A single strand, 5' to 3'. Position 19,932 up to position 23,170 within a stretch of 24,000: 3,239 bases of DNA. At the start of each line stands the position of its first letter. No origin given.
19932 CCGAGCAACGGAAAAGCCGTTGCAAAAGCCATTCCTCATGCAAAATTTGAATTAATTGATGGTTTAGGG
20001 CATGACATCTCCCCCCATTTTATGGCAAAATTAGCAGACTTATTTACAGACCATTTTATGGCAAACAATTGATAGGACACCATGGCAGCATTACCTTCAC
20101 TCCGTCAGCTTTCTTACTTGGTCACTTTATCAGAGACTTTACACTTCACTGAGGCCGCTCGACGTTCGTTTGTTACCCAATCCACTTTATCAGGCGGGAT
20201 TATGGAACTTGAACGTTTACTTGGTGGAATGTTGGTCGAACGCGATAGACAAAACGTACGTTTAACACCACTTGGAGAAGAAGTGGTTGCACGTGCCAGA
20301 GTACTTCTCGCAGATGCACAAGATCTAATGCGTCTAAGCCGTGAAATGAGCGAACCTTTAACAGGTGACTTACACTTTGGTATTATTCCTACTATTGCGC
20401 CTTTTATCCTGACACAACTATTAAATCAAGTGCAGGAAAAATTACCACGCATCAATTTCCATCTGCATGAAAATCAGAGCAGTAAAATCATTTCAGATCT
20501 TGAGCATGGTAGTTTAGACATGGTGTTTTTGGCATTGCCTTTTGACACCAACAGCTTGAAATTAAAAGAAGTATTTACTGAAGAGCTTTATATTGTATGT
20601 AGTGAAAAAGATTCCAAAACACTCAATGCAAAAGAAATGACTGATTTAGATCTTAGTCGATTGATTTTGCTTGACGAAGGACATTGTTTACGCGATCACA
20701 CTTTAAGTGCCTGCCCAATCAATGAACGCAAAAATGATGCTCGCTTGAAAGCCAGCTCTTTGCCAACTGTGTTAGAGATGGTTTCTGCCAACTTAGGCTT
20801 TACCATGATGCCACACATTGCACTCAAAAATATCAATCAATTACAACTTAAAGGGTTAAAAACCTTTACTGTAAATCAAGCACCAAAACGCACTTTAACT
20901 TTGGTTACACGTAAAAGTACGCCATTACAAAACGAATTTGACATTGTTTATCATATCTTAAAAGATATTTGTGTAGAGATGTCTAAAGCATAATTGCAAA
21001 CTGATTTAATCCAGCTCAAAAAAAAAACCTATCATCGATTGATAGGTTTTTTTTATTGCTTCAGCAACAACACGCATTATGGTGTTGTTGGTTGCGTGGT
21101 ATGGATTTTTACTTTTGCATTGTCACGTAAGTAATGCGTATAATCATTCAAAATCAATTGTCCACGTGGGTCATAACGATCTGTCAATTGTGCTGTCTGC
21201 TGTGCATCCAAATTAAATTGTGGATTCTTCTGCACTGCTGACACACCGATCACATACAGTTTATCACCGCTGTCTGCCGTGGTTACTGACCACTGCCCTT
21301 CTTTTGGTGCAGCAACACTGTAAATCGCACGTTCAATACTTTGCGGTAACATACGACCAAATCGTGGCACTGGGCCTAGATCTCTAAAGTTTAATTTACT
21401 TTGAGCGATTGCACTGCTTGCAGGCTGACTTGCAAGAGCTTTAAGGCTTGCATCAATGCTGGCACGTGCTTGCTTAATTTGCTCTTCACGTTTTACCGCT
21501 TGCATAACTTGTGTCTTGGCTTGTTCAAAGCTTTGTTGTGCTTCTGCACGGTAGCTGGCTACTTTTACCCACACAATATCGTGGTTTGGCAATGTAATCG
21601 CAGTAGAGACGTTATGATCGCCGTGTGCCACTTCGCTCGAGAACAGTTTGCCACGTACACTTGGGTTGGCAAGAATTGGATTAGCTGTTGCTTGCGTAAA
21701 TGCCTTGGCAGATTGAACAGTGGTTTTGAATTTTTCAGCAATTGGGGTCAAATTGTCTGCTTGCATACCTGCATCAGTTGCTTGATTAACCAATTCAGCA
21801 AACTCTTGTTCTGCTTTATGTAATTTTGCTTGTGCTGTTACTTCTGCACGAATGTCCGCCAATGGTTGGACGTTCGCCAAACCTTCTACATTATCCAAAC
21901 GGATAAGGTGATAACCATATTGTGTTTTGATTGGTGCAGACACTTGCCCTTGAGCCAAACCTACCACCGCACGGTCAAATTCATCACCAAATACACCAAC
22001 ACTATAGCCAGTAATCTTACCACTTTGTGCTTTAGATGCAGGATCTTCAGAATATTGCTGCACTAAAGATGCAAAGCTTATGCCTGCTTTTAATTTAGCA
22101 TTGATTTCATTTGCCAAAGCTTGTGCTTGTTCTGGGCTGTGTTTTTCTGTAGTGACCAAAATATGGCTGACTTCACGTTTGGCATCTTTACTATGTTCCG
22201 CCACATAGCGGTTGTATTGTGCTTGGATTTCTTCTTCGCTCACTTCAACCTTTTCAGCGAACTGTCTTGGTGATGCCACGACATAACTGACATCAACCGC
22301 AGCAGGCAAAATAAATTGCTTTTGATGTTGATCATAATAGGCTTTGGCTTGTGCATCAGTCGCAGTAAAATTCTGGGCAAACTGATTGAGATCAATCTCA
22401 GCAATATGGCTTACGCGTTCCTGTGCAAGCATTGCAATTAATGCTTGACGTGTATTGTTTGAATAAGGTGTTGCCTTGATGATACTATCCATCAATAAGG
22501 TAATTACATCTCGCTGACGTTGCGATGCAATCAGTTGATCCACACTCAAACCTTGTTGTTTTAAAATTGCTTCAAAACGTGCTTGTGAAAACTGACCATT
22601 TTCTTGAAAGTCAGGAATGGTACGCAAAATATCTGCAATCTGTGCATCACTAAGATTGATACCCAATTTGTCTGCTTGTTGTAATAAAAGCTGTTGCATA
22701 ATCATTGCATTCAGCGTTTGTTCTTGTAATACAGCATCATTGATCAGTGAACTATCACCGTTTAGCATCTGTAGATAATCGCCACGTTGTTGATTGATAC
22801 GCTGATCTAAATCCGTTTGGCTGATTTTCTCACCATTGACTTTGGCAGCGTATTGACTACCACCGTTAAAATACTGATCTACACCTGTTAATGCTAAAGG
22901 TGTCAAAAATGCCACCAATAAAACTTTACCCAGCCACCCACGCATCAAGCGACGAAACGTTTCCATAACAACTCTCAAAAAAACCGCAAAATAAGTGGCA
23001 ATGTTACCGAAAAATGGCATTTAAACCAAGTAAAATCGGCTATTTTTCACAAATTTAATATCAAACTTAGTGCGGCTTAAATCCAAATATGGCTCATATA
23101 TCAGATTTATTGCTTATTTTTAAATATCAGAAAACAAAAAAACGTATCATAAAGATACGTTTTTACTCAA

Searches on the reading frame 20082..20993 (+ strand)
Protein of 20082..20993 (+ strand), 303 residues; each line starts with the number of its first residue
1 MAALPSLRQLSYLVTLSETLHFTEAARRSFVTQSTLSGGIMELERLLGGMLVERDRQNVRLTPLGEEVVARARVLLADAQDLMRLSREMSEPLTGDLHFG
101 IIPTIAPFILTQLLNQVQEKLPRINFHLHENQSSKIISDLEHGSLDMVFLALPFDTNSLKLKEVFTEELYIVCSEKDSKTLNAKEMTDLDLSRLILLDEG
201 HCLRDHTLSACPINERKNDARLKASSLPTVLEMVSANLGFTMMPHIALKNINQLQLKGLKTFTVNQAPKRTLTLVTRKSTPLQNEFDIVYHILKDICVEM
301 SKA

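Call 57: search_protein_families(library=pfam, proteins=[window:20082-20993:+], max_evalue=0.001)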
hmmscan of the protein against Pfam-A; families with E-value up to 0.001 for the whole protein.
window:20082-20993:+ (303 aa): 2 families
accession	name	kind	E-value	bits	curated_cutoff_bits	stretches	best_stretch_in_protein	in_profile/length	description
PF03466.25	LysR_substrate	-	9.7e-32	110.5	28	1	92-287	3-198/209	LysR substrate binding domain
PF00126.33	HTH_1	-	4.1e-16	59.1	26.6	1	7-66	1-60/60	Bacterial regulatory helix-turn-helix protein, lysR family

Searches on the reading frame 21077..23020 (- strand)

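Call 57: search_protein_families(library=pfam, proteins=[window:21077-23020:-], max_evalue=0.001)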
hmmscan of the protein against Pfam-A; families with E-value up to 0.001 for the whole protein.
window:21077-23020:- (647 aa): 6 families
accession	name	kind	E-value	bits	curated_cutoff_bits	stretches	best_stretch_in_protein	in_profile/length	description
PF13624.11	SurA_N_3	-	1.8e-39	135.6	27.2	1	19-170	2-155/162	SurA-like N-terminal domain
PF13623.11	SurA_N_2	-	3.1e-30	105.4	28.5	1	19-153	1-145/145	SurA-like N-terminal domain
PF13616.12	Rotamase_3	-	2.8e-23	83.1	22.5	1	270-377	4-114/116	PPIC-type PPIASE domain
PF00639.27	Rotamase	-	9.2e-20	71.9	21.7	1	286-376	1-96/97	PPIC-type PPIASE domain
PF13145.12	Rotamase_2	-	1.8e-18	68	27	1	260-391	1-120/121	PPIC-type PPIASE domain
PF09312.16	SurA_N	-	3.7e-10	40.4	30.8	1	58-169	5-110/118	SurA N-terminal domain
